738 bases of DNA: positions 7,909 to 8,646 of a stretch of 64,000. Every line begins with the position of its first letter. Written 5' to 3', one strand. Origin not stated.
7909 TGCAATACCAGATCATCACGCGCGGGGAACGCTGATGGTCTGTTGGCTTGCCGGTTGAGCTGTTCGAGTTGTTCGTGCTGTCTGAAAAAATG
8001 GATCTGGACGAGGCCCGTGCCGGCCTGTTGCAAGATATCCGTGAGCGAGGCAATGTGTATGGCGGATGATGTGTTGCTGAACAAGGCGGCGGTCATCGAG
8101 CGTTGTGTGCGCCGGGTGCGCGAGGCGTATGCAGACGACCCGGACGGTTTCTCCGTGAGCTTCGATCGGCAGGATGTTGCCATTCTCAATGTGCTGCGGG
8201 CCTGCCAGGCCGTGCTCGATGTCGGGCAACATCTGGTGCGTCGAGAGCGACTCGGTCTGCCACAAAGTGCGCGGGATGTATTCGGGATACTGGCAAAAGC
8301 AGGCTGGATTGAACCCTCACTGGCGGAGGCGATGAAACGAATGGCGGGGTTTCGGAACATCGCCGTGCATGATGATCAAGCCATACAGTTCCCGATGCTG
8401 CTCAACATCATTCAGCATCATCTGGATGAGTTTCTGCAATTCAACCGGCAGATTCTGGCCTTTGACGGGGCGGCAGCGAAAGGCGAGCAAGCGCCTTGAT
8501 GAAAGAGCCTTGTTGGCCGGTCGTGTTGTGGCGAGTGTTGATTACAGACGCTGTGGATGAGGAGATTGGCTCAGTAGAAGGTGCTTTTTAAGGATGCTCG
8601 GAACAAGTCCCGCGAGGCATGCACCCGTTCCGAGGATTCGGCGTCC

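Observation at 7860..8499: Intact HepT (HEPN) toxin beside a broken MntA antitoxin, with the AMPylation-site Tyr of Rx4HxY replaced by Asp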

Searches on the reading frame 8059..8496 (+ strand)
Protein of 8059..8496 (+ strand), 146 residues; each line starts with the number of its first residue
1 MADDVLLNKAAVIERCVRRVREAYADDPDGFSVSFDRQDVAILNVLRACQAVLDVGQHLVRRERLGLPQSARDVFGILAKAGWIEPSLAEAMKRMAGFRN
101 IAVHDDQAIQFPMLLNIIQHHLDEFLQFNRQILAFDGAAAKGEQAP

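Call 9: search_protein_families(library=pfam, proteins=[window:8059-8496:+], max_evalue=10)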
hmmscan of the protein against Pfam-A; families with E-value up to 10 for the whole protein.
window:8059-8496:+ (146 aa): 1 family
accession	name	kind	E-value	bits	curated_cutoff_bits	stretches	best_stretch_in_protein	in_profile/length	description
PF01934.22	HepT-like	-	4.2e-24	85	23.5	1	13-132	1-120/120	Ribonuclease HepT-like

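Call 10: search_protein_families(library=ncbifam, proteins=[window:8059-8496:+], max_evalue=10)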
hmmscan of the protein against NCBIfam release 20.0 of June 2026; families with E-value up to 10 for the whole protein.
window:8059-8496:+ (146 aa): 1 family
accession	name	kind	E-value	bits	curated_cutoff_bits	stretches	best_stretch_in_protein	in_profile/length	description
NF047751.1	HepT_toxin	equivalog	9e-42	141.8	60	1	9-128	1-120/120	type VII toxin-antitoxin system HepT family RNase toxin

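Call 11: find_homologous_proteins(query=window:8059-8496:+, max_evalue=0.00001)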
Query window:8059-8496:+ (146 aa): 3445 proteins with E <= 0.00001 among 3516 candidates; the best 120 are listed.
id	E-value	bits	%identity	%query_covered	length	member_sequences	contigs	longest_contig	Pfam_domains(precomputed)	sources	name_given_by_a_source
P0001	1.7e-89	315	100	100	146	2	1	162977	PF01934.23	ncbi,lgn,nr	ncbi:MAG: DUF86 domain-containing protein [Lautropia sp.]|nr:DUF86 domain-containing protein [Lautro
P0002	5.5e-74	265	86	100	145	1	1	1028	PF01934.23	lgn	-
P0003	1.9e-60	221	74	91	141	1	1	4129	PF01934.23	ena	-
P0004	1.3e-59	218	74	91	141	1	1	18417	PF01934.23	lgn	-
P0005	1.4e-59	218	74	91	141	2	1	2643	PF01934.23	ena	-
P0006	4.8e-59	216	73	91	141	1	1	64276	PF01934.23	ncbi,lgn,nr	ncbi:MAG: DUF86 domain-containing protein [Lautropia sp.]|nr:DUF86 domain-containing protein [Lautro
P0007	1.5e-58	215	72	91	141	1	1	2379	PF01934.23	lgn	-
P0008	1.9e-58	214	73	91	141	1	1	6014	PF01934.23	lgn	-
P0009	4.8e-58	213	70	95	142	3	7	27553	PF01934.23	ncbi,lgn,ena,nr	ncbi:MAG: DUF86 domain-containing protein [Curvibacter sp.]|nr:MAG: DUF86 domain-containing protein 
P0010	5.2e-58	213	67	95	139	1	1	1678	PF01934.23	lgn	-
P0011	7.3e-58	212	67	95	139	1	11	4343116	PF01934.23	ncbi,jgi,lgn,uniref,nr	ncbi:type VII toxin-antitoxin system HepT family RNase toxin [Methylococcus mesophilus]|uniref:type 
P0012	2.2e-57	211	67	97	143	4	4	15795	PF01934.23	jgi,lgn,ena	-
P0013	2.5e-57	211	67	95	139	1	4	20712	PF01934.23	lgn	-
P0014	3.0e-57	210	69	96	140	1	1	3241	PF01934.23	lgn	-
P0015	3.3e-57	210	70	93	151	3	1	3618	PF01934.23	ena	-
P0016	3.3e-57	210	68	95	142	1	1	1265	PF01934.23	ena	-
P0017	3.4e-57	210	70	93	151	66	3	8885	PF01934.23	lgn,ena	-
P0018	4.1e-57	210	68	95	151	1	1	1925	PF01934.23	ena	-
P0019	4.2e-57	210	69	94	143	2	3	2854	PF01934.23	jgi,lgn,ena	jgi:uncharacterized protein YutE (UPF0331/DUF86 family)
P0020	4.7e-57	210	65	97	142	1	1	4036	PF01934.23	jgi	-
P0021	5.1e-57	210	67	97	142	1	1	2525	PF01934.23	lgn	-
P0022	5.6e-57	209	68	95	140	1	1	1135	PF01934.23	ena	-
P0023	6.9e-57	209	69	93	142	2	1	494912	PF01934.23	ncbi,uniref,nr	ncbi:toxin-antitoxin antitoxin component [Limnohabitans sp. JirII-29]|uniref:type VII toxin-antitoxi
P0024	8.2e-57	209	68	95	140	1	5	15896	PF01934.23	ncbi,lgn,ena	-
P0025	9.9e-57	209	66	100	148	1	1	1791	PF01934.23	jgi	jgi:uncharacterized protein YutE (UPF0331/DUF86 family)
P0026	1.0e-56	209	66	97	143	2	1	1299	PF01934.23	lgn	-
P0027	1.2e-56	208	66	96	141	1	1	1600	PF01934.23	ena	-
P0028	1.2e-56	208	69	95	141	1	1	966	PF01934.23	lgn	-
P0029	1.2e-56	208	67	95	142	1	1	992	PF01934.23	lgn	-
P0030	1.2e-56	208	68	97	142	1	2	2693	PF01934.23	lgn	-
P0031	1.4e-56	208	67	94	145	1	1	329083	PF01934.23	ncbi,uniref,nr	ncbi:type VII toxin-antitoxin system HepT family RNase toxin [Caldimonas tepidiphila]|uniref:type VI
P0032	1.5e-56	208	68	93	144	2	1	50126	PF01934.23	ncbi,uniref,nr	ncbi:type VII toxin-antitoxin system HepT family RNase toxin [Azohydromonas aeria]|uniref:type VII t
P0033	1.9e-56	208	68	95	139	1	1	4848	PF01934.23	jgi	-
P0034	2.1e-56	208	65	97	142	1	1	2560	PF01934.23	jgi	jgi:uncharacterized protein YutE (UPF0331/DUF86 family)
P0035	2.1e-56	208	68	95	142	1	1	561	PF01934.23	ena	-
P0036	2.2e-56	208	66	97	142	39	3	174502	PF01934.23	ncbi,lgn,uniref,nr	ncbi:type VII toxin-antitoxin system HepT family RNase toxin [Rubrivivax benzoatilyticus]|uniref:DUF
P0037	2.6e-56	207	68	95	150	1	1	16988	PF01934.23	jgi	jgi:uncharacterized protein YutE (UPF0331/DUF86 family)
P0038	2.7e-56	207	65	97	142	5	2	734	PF01934.23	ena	-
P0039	2.9e-56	207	65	95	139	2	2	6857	PF01934.23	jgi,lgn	jgi:uncharacterized protein YutE (UPF0331/DUF86 family)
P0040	2.9e-56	207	66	98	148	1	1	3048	PF01934.23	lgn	-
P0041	3.4e-56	207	68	95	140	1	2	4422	PF01934.23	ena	-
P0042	3.8e-56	207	68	95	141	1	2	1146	PF01934.23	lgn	-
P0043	3.8e-56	207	66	96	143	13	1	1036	PF01934.23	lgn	-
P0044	4.0e-56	207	66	97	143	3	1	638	PF01934.23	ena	-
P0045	4.3e-56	207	66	97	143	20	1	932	PF01934.23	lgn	-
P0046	4.7e-56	206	67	99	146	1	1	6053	PF01934.23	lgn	-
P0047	4.8e-56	206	69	95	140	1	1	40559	PF01934.23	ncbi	-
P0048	5.0e-56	206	66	96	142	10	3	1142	PF01934.23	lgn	-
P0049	5.6e-56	206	67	95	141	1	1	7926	PF01934.23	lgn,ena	-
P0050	6.8e-56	206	65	97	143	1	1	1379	PF01934.23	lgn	-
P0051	7.7e-56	206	67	95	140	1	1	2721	PF01934.23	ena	-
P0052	7.7e-56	206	66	96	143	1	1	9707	PF01934.23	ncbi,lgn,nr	ncbi:MAG TPA: DUF86 domain-containing protein [Fluviicoccus sp.]|nr:DUF86 domain-containing protein 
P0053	7.7e-56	206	66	97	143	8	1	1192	PF01934.23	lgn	-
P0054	7.9e-56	206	67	95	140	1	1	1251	PF01934.23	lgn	-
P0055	8.2e-56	206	67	95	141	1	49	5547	PF01934.23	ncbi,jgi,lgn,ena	jgi:uncharacterized protein YutE (UPF0331/DUF86 family)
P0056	8.3e-56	206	67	95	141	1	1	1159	PF01934.23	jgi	jgi:uncharacterized protein YutE (UPF0331/DUF86 family)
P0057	8.5e-56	206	67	91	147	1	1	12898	PF01934.23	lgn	-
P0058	9.4e-56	206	68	94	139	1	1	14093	PF01934.23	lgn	-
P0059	1.0e-55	205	63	97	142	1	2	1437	PF01934.23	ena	-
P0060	1.2e-55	205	65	95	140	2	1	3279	PF01934.23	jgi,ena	-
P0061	1.2e-55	205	66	95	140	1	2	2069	PF01934.23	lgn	-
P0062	1.2e-55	205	66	95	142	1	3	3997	PF01934.23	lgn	-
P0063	1.3e-55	205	67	97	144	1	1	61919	PF01934.23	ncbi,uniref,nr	ncbi:type VII toxin-antitoxin system HepT family RNase toxin [Methylomonas methanica]|uniref:Toxin-a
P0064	1.4e-55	205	67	95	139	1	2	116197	PF01934.23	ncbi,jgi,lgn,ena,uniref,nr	ncbi:type VII toxin-antitoxin system HepT family RNase toxin [Methylomonas rivi]|uniref:DUF86 domain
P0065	1.4e-55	205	67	97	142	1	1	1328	PF01934.23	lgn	-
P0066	1.5e-55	205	66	96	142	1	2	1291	PF01934.23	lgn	-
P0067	1.5e-55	205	64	98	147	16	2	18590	PF01934.23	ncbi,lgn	-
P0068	1.5e-55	205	68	95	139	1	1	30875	PF01934.23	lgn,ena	-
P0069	1.6e-55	205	67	95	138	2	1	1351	PF01934.23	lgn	-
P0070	1.6e-55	205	67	95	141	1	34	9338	PF01934.23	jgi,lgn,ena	jgi:uncharacterized protein YutE (UPF0331/DUF86 family)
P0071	1.7e-55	205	66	95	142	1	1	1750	PF01934.23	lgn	-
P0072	1.7e-55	205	67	95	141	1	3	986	PF01934.23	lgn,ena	-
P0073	1.8e-55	205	66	95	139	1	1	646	PF01934.23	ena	-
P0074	1.8e-55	205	64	97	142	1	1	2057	PF01934.23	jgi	-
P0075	1.9e-55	205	66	95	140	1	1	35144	PF01934.23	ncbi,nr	ncbi:MAG: DUF86 domain-containing protein [Dechloromonas sp.]|nr:DUF86 domain-containing protein [De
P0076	2.0e-55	204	66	95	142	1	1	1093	PF01934.23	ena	-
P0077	2.1e-55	204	67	95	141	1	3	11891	PF01934.23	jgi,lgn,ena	-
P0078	2.3e-55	204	68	93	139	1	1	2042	PF01934.23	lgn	-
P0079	2.3e-55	204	66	96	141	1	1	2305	PF01934.23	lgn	-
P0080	2.3e-55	204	66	95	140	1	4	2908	PF01934.23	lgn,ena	-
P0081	2.5e-55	204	66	97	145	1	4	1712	PF01934.23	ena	-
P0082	2.6e-55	204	66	95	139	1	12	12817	PF01934.23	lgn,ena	-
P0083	3.2e-55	204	64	100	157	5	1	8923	PF01934.23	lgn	-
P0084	3.2e-55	204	67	93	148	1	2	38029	PF01934.23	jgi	jgi:uncharacterized protein YutE (UPF0331/DUF86 family)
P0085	3.2e-55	204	66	97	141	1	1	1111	PF01934.23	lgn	-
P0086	3.3e-55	204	68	91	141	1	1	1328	PF01934.23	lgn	-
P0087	3.3e-55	204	66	97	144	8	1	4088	PF01934.23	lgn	-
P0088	3.5e-55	204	67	95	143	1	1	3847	PF01934.23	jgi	-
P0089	3.5e-55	204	67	95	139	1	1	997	PF01934.23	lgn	-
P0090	3.6e-55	204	64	97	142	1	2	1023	PF01934.23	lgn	-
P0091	3.6e-55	204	67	88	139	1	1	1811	PF01934.23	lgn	-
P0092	3.7e-55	204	68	91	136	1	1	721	PF01934.23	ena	-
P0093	3.7e-55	204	63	97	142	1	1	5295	PF01934.23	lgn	-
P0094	3.9e-55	203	67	95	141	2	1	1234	PF01934.23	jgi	jgi:uncharacterized protein YutE (UPF0331/DUF86 family)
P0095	3.9e-55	203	67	95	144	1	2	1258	PF01934.23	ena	-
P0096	4.0e-55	203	67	95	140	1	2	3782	PF01934.23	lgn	-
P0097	4.1e-55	203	66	95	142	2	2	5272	PF01934.23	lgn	-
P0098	4.1e-55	203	67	95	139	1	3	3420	PF01934.23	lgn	-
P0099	4.2e-55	203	66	97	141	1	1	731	PF01934.23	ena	-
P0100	4.3e-55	203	66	95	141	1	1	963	PF01934.23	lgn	-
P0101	4.3e-55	203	66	96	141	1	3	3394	PF01934.23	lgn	-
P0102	4.4e-55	203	66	94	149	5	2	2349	PF01934.23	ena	-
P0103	4.7e-55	203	66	94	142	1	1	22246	PF01934.23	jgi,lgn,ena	-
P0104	4.8e-55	203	65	95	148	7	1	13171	PF01934.23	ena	-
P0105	4.9e-55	203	65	95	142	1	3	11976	PF01934.23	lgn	-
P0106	5.2e-55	203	66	94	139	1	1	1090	PF01934.23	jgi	jgi:uncharacterized protein YutE (UPF0331/DUF86 family)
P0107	5.4e-55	203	66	95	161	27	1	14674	PF01934.23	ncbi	-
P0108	5.4e-55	203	66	97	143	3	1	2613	PF01934.23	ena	-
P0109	5.5e-55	203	68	91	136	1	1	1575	PF01934.23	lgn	-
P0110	5.6e-55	203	65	95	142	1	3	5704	PF01934.23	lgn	-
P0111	5.7e-55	203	64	97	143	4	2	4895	PF01934.23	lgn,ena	-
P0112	5.9e-55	203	63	100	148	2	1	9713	PF01934.23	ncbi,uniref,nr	ncbi:type VII toxin-antitoxin system HepT family RNase toxin [Limnohabitans sp.]|uniref:type VII tox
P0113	6.0e-55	203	67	95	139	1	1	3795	PF01934.23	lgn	-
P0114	6.0e-55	203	66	95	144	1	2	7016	PF01934.23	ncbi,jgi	jgi:uncharacterized protein YutE (UPF0331/DUF86 family)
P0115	6.1e-55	203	67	95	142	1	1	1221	PF01934.23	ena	-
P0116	6.2e-55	203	65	95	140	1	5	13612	PF01934.23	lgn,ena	-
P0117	6.3e-55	203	66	97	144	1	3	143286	PF01934.23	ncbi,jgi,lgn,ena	jgi:uncharacterized protein YutE (UPF0331/DUF86 family)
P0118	6.6e-55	203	65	97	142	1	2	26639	PF01934.23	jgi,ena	-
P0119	6.7e-55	203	65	97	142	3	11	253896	PF01934.23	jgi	jgi:uncharacterized protein YutE (UPF0331/DUF86 family)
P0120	6.8e-55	203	65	95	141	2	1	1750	PF01934.23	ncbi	-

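Call 15: find_related_loci(query=window:8059-8496:+, collection=genome_contigs, flank=3000)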
Query window:8059-8496:+ (146 aa) in genome_contigs; peptide patterns used: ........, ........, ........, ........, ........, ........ (x = any residue, [..] = any of these).
411 stretches matched a pattern; 182 encode a relative of the query (tblastn E <= 1e-3); the best 80 are kept; 80 distinct loci.
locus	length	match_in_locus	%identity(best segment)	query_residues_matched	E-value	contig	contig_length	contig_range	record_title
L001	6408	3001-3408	68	1-136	1e-64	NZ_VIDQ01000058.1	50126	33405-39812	Azohydromonas aeria strain CFCC 13393 Scaffold58, whole genome shotgun sequence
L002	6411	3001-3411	67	1-137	1e-62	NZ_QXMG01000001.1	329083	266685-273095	Caldimonas tepidiphila strain YIM 730274 contig001, whole genome shotgun sequence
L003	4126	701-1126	66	1-142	3e-62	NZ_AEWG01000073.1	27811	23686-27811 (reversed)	Rubrivivax benzoatilyticus JA2 = ATCC BAA-35 strain JA2 contig_73, whole genome shotgun sequence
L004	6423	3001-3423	67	1-141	2e-62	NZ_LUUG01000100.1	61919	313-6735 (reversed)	Methylomonas methanica strain R-45363 contig_65_(1..61919), whole genome shotgun sequence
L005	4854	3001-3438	63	1-146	4e-62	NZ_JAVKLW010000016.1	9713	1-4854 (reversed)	MAG: Limnohabitans sp. isolate AaM_T123_4 k141_5875, whole genome shotgun sequence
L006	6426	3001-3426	66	1-142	1e-61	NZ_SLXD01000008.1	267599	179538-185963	Rubrivivax gelatinosus strain DSM 1709 Ga0310528_108, whole genome shotgun sequence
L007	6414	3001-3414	67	1-138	2e-61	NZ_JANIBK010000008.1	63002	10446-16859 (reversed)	Methylomonas rivi strain WSC-6 WSC6.00008, whole genome shotgun sequence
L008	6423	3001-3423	64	1-141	7e-61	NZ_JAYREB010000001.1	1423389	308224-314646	MAG: Azonexus sp. isolate SH_SHASGE2bin.19 NODE_1_length_1423389_cov_18.931331, whole genome shotgun sequence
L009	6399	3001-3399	67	1-133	1e-60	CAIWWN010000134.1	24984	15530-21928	MAG: uncultured Burkholderiales bacterium isolate Umea2p1_bin-0175 genome assembly, contig: bin-0175:134/294, whole geno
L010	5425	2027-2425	66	1-133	7e-61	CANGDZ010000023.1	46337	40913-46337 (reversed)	MAG: Comamonadaceae bacterium isolate Jr-25may17-95 genome assembly, contig: Jr-25may17-C666, whole genome shotgun seque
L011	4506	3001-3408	65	1-136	2e-60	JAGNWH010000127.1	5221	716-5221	MAG: Limnohabitans sp. isolate Go_Leine_bin_58 Go_Leine_15145_length_5221_cov_114.734786, whole genome shotgun sequence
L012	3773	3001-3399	68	1-133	3e-60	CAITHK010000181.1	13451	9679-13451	MAG: uncultured Burkholderiales bacterium isolate MJ1_bin-1164 genome assembly, contig: bin-1164:181/312, whole genome s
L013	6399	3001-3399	67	1-133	2e-60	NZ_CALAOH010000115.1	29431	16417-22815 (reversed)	MAG: uncultured Azohydromonas sp. isolate SRR4028131_bin.25_CONCOCT_v1.1_MAG ERZ795039.2786, whole genome shotgun sequen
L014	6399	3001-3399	68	1-133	5e-60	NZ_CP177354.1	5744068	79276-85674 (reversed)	Pokkaliibacter plantistimulans strain L1E11 chromosome, complete genome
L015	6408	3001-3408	65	1-136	6e-60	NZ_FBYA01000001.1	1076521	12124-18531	Limnohabitans sp. Rim47 isolate DNA_1, whole genome shotgun sequence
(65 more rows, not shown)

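Call 20: find_encoding_contigs(protein=P0002, flank=5000, max_places=4)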
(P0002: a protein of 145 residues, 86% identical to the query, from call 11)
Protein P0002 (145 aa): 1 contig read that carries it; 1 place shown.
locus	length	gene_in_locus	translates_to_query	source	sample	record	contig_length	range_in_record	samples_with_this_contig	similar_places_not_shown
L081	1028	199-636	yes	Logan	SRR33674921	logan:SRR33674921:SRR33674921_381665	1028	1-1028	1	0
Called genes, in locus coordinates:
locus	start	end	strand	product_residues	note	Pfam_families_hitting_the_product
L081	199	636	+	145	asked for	PF01934:HepT-like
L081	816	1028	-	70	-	?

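Call 24: find_encoding_contigs(protein=P0006, flank=6000, max_places=3)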
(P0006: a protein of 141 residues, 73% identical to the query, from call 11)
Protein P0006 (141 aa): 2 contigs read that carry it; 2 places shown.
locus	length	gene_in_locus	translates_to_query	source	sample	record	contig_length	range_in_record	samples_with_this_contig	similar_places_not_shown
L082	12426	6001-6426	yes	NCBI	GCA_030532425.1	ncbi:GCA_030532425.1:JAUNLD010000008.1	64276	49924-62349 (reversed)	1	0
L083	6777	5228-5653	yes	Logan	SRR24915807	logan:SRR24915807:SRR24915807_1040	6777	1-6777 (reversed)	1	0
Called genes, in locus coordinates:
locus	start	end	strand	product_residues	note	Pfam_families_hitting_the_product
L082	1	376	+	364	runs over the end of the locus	PF00753:Lactamase_B, PF23023:Anti-Pycsar_Apyc1 (weak), PF12706:Lactamase_B_2 (weak)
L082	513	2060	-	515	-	PF03806:ABG_transport, PF03606:DcuC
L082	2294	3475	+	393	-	PF01497:Peripla_BP_2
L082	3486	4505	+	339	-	PF01032:FecCD, PF00950:ABC-3 (weak)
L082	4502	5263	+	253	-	PF00005:ABC_tran, PF13304:AAA_21 (faint)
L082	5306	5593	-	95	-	-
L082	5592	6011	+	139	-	PF01909:NTP_transf_2 (weak), PF18765:Polbeta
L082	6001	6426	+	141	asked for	PF01934:HepT-like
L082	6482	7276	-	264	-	-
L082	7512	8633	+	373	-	PF01145:Band_7, PF13421:Band_7_1, PF12728:HTH_17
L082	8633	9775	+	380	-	-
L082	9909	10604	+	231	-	PF02798:GST_N, PF13417:GST_N_3, PF13409:GST_N_2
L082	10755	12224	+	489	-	-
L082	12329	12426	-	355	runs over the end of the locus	PF00586:AIRS, PF02769:AIRS_C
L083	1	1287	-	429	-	?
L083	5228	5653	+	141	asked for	PF01934:HepT-like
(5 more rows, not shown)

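Call 25: find_encoding_contigs(protein=P0003, flank=5000, max_places=3)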
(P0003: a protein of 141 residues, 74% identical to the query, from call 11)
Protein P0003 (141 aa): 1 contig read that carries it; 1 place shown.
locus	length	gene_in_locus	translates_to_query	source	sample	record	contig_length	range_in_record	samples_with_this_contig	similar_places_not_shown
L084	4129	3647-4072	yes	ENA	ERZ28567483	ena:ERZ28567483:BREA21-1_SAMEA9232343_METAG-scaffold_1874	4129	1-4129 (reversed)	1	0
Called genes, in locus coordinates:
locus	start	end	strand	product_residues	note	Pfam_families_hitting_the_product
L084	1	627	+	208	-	?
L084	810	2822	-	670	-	PF05787:PhoX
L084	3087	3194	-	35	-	-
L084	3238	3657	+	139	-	PF01909:NTP_transf_2, PF18765:Polbeta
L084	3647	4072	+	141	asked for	PF01934:HepT-like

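Call 33: search_solved_structures(query=window:8059-8496:+, max_evalue=0.01, show_alignments=3)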
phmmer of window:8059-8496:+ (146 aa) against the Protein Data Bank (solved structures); distinct sequences matched with E-value up to 0.01: 6.
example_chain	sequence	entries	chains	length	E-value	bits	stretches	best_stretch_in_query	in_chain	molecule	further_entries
6m6w_B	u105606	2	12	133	2.6e-34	121.4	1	3-129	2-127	Toxin-antitoxin system toxin HepN family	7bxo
6m6u_B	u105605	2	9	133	3.5e-34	121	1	3-129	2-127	Toxin-antitoxin system toxin HepN family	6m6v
5yep_B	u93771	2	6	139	3.6e-34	121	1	3-130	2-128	Toxin-antitoxin system toxin HepN family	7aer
7ae9_A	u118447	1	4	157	0.00024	24.4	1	26-134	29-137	HEPN toxin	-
7ae6_A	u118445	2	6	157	0.0014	21.9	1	26-134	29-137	HEPN toxin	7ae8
7ae2_A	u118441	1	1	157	0.0043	20.3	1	26-133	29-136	HEPN toxin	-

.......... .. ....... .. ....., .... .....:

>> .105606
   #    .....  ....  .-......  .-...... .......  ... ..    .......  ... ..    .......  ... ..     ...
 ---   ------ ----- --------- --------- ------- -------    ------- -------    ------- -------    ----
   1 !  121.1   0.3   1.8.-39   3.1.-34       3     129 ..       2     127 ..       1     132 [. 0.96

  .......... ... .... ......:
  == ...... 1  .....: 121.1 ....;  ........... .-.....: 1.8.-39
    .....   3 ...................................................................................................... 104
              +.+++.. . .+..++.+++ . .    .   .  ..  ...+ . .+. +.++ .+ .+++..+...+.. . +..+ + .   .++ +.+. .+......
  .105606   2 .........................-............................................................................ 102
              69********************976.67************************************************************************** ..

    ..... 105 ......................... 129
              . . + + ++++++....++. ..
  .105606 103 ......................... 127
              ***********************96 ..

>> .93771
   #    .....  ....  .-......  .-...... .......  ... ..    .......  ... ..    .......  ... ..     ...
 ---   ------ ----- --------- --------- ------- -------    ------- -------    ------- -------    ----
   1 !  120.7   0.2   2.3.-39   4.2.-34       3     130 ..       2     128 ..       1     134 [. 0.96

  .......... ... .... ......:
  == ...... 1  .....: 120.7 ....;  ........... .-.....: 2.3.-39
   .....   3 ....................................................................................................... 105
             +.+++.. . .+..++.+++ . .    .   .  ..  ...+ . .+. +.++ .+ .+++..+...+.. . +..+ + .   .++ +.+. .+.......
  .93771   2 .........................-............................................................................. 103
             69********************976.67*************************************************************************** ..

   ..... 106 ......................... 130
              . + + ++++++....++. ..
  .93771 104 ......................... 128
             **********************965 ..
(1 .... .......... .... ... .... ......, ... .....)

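Call 40: find_encoding_contigs(protein=P0020, flank=2000, max_places=2)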
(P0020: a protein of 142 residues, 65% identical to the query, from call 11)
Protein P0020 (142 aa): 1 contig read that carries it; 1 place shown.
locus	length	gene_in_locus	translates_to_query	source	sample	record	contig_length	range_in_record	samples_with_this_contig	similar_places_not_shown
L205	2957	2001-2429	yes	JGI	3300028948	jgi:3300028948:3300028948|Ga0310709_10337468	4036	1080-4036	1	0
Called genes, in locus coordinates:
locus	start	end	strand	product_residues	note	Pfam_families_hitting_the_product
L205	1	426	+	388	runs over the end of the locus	PF02515:CoA_transf_3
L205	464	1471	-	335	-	PF01073:3Beta_HSD, PF01370:Epimerase, PF05368:NmrA, PF07993:NAD_binding_4 (faint), PF13460:NAD_binding_10, PF16363:GDP_Man_Dehyd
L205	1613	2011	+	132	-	PF01909:NTP_transf_2, PF18765:Polbeta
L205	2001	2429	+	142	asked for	PF01934:HepT-like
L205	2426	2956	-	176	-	?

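Call 41: find_encoding_contigs(protein=P0074, flank=2000, max_places=2)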
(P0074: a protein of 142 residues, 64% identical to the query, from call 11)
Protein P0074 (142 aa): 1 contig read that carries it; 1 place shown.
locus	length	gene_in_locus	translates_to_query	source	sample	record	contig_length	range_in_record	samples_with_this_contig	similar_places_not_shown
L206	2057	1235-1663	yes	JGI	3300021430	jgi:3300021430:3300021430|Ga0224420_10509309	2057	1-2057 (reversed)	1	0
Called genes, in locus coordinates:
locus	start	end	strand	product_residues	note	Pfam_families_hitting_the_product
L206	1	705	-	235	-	?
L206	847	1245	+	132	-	PF01909:NTP_transf_2, PF18765:Polbeta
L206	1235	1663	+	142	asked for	PF01934:HepT-like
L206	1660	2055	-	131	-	PF02446:Glyco_hydro_77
